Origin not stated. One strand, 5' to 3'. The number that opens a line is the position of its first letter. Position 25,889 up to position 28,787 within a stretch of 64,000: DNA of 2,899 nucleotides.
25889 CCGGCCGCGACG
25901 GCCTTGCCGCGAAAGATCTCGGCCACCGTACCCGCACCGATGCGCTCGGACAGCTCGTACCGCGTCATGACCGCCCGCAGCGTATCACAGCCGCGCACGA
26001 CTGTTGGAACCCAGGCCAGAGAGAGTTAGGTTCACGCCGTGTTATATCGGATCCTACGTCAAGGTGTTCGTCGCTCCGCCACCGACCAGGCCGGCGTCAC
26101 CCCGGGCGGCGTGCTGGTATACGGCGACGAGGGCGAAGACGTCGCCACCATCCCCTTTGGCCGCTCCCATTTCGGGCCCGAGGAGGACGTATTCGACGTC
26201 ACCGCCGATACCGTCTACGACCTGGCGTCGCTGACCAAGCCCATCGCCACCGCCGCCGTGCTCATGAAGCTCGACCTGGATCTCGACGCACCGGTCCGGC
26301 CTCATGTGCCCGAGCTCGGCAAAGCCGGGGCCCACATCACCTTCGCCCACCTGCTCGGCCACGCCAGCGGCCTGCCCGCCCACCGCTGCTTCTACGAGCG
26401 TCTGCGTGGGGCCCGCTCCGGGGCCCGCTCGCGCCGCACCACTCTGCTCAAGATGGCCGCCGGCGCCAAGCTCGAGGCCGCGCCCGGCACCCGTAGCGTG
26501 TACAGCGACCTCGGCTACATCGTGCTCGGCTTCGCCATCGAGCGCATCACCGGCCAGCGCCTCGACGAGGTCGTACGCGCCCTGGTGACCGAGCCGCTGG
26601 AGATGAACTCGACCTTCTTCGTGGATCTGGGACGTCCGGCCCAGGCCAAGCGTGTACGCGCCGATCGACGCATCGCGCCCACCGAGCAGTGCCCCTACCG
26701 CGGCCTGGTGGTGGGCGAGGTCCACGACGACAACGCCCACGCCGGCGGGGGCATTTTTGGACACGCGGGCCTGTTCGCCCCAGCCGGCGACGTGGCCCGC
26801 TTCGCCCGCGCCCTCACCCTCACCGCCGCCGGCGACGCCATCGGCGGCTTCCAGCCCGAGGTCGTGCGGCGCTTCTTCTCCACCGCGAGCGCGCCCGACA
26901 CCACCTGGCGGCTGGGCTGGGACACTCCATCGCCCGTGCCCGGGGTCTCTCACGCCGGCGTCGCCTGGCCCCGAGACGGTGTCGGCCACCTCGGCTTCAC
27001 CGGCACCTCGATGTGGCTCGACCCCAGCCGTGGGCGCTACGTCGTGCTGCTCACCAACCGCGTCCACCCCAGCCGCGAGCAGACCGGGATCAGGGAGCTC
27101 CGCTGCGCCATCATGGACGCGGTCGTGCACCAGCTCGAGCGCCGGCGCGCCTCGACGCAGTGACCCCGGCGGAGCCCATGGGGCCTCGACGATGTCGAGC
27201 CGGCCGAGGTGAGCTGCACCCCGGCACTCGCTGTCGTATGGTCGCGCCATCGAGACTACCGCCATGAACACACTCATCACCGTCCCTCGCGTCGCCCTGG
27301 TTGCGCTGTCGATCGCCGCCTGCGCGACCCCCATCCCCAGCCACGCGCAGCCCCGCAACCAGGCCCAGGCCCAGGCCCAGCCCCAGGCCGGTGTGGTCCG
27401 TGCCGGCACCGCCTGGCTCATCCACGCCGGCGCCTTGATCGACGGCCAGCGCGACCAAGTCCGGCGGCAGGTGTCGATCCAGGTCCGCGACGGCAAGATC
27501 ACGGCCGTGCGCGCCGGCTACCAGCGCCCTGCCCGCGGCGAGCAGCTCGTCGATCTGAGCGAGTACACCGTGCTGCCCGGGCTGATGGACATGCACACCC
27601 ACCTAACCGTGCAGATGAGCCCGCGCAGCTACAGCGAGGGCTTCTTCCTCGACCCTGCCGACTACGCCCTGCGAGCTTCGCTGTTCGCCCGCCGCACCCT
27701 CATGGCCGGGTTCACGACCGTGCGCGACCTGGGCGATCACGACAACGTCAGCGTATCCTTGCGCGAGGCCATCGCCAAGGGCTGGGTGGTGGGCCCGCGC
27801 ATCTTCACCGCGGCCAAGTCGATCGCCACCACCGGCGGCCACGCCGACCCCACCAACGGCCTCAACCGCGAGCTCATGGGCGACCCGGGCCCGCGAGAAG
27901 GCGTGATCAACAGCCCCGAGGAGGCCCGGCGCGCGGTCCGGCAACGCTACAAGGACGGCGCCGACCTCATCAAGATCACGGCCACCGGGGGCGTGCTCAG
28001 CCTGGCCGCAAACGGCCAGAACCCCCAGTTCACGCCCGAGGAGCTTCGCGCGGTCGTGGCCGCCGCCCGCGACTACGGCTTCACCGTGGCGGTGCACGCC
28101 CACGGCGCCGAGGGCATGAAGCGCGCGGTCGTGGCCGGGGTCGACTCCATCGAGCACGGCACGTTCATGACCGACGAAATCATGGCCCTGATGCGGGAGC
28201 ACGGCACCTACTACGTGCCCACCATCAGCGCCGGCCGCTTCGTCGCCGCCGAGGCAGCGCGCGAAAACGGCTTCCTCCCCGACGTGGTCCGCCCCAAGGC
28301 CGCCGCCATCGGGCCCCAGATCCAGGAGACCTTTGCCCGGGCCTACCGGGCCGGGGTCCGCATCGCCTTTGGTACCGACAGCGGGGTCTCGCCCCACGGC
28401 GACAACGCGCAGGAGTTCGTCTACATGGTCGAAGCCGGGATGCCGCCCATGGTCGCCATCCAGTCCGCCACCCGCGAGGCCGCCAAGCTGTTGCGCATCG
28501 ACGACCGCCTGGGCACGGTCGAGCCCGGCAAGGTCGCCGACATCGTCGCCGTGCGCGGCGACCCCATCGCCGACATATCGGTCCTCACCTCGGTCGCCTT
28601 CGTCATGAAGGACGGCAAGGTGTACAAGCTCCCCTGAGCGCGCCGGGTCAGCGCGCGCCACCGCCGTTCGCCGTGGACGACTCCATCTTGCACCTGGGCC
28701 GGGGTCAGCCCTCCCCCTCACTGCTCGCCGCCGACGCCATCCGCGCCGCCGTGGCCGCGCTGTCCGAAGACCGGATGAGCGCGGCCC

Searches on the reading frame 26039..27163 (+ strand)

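Call 58: search_protein_families(library=pfam, proteins=[window:26039-27163:+], max_evalue=0.0001)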
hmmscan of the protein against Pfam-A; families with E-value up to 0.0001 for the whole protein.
window:26039-27163:+ (374 aa): 1 family
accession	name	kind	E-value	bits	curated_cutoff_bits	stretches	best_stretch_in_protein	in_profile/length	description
PF00144.29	Beta-lactamase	-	1.2e-49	169.8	27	1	18-348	11-318/329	Beta-lactamase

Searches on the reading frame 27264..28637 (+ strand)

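Call 58: search_protein_families(library=pfam, proteins=[window:27264-28637:+], max_evalue=0.0001)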
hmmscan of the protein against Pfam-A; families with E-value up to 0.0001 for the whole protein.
window:27264-28637:+ (457 aa): 2 families
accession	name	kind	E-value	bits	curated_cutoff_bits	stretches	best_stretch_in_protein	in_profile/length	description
PF01979.26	Amidohydro_1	-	1e-58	199.7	25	1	102-453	1-344/345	Amidohydrolase family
PF07969.17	Amidohydro_3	-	6.1e-17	62.7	29.7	1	221-435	217-449/472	Amidohydrolase family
